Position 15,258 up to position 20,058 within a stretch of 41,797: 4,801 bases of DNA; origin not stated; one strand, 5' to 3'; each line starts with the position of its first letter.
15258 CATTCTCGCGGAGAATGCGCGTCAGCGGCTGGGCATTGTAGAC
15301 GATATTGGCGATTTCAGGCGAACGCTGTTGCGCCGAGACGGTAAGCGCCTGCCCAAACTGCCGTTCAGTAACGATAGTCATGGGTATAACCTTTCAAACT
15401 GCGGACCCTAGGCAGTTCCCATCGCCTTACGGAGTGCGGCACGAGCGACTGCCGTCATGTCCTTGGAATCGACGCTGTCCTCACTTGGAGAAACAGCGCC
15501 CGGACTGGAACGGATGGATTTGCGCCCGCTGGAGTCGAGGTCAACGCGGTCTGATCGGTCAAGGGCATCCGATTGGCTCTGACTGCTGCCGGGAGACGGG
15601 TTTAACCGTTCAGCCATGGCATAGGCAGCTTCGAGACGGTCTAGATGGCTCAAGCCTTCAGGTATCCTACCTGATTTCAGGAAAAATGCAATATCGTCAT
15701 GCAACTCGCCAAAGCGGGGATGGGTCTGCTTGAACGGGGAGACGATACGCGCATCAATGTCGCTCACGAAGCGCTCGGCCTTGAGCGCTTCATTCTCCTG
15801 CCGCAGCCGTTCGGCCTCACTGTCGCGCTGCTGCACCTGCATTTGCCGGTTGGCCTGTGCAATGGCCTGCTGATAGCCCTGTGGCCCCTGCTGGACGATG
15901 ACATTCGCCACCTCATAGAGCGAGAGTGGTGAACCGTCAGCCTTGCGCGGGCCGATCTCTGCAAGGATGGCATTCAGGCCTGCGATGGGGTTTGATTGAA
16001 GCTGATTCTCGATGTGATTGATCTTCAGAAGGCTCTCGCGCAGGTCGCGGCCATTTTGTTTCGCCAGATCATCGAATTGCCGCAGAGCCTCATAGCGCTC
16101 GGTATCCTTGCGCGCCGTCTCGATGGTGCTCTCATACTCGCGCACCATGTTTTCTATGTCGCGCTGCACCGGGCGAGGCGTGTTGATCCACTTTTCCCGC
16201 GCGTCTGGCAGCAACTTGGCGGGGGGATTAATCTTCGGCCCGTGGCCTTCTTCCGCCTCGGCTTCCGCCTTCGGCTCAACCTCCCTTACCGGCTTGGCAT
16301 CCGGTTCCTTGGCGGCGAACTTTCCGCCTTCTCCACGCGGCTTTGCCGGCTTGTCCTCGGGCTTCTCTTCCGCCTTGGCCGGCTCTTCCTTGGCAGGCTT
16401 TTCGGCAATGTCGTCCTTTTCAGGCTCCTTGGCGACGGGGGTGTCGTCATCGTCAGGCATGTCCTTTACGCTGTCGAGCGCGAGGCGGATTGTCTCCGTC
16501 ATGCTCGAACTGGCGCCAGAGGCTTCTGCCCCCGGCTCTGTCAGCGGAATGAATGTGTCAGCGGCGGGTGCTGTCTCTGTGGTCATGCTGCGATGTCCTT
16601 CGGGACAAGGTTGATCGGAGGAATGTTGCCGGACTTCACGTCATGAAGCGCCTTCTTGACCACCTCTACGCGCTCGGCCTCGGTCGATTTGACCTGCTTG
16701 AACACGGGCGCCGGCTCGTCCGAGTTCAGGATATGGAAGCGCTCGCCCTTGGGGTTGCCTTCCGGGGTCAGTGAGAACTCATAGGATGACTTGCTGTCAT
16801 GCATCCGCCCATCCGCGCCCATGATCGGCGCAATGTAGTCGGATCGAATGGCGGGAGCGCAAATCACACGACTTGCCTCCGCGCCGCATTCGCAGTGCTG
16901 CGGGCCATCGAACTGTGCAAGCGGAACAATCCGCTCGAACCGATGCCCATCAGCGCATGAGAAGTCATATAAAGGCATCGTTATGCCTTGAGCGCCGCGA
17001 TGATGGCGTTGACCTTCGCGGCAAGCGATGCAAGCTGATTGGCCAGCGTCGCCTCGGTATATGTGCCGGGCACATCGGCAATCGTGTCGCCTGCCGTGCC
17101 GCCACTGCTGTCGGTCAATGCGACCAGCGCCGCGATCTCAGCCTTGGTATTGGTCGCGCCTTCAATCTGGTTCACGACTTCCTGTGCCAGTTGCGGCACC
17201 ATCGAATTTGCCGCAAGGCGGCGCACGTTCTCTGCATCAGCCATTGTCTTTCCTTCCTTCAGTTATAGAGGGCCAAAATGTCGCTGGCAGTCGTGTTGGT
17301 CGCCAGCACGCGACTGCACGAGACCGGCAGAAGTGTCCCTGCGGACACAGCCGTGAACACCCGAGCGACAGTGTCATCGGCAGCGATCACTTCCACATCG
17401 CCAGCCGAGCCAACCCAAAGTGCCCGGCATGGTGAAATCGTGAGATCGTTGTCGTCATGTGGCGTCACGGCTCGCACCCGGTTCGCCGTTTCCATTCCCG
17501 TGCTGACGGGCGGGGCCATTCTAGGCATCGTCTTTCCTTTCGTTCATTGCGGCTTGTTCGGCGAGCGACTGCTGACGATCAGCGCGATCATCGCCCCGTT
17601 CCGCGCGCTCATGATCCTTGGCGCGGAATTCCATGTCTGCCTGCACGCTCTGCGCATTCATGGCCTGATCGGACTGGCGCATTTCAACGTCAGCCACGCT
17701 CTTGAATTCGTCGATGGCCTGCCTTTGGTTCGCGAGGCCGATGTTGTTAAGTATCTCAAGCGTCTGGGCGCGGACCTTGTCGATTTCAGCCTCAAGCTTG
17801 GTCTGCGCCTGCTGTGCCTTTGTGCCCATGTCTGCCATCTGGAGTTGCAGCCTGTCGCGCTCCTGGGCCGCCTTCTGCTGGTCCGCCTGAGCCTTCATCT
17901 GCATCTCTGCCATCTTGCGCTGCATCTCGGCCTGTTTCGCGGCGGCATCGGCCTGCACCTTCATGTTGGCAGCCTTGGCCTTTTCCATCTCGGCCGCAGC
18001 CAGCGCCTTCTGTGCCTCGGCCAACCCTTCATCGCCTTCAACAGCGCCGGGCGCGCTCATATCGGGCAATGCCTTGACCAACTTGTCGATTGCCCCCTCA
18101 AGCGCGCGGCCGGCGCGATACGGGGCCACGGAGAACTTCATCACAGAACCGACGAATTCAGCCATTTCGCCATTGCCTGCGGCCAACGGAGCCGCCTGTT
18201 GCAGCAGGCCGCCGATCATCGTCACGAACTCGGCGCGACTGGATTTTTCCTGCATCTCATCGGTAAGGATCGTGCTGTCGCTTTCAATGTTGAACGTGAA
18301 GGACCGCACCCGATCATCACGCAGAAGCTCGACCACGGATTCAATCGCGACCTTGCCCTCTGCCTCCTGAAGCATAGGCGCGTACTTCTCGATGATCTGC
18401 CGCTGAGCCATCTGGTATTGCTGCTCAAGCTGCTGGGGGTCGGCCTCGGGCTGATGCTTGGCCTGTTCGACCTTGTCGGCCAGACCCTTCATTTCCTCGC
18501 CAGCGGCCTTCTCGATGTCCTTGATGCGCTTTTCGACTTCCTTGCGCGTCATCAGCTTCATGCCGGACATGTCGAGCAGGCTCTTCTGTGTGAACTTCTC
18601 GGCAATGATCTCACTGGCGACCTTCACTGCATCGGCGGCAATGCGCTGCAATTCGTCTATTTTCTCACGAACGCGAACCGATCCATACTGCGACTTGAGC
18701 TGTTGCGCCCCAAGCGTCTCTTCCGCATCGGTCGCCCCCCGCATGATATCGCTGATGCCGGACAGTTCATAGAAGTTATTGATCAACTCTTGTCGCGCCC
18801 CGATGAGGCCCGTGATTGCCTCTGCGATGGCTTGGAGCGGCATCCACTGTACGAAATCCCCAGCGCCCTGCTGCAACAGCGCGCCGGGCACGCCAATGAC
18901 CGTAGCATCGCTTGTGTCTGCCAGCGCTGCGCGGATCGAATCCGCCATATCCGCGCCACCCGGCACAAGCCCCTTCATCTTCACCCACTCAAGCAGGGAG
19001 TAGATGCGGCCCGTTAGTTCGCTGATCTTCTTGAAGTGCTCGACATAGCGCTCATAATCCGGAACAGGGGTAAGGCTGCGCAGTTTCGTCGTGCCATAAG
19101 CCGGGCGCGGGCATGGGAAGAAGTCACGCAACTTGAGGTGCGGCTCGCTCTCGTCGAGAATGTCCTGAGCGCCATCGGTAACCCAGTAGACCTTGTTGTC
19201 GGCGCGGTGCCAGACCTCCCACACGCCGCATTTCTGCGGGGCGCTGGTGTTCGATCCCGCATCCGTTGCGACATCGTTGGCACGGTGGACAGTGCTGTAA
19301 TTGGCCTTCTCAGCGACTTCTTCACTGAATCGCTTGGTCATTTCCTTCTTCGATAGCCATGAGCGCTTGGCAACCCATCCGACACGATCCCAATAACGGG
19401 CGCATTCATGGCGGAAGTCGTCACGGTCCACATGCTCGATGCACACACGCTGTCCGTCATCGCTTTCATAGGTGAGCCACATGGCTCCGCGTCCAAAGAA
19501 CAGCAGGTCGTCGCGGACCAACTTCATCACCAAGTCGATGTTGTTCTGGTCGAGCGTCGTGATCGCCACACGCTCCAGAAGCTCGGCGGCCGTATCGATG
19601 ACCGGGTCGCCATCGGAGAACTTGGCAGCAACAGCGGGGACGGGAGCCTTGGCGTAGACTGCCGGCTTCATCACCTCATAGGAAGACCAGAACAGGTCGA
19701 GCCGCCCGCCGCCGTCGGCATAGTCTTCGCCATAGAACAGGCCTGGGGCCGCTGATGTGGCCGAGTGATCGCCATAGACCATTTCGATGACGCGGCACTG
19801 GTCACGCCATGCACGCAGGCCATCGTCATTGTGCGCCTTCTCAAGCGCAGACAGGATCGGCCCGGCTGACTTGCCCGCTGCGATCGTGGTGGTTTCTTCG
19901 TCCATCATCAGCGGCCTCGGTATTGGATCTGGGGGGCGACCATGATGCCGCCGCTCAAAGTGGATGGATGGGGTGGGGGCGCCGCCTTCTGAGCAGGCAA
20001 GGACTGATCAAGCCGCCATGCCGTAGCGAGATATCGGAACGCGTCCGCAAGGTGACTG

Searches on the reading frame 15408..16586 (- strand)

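Call 41: search_protein_families(library=phrogs, proteins=[window:15408-16586:-], max_evalue=0.001)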
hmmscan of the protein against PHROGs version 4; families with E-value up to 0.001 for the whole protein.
window:15408-16586:- (392 aa): 1 family
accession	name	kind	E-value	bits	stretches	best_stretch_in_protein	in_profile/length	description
phrog_25516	-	head and packaging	9e-44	151.1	1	50-369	61-371/393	virion structural protein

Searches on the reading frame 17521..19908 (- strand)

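Call 41: search_protein_families(library=phrogs, proteins=[window:17521-19908:-], max_evalue=0.001)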
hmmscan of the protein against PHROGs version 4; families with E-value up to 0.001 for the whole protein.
window:17521-19908:- (795 aa): 2 families
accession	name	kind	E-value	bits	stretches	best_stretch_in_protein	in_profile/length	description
phrog_12082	-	head and packaging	8.6e-200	666.8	1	19-705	25-708/715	portal protein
phrog_156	-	head and packaging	4.4e-05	23.1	1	106-245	95-238/681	portal protein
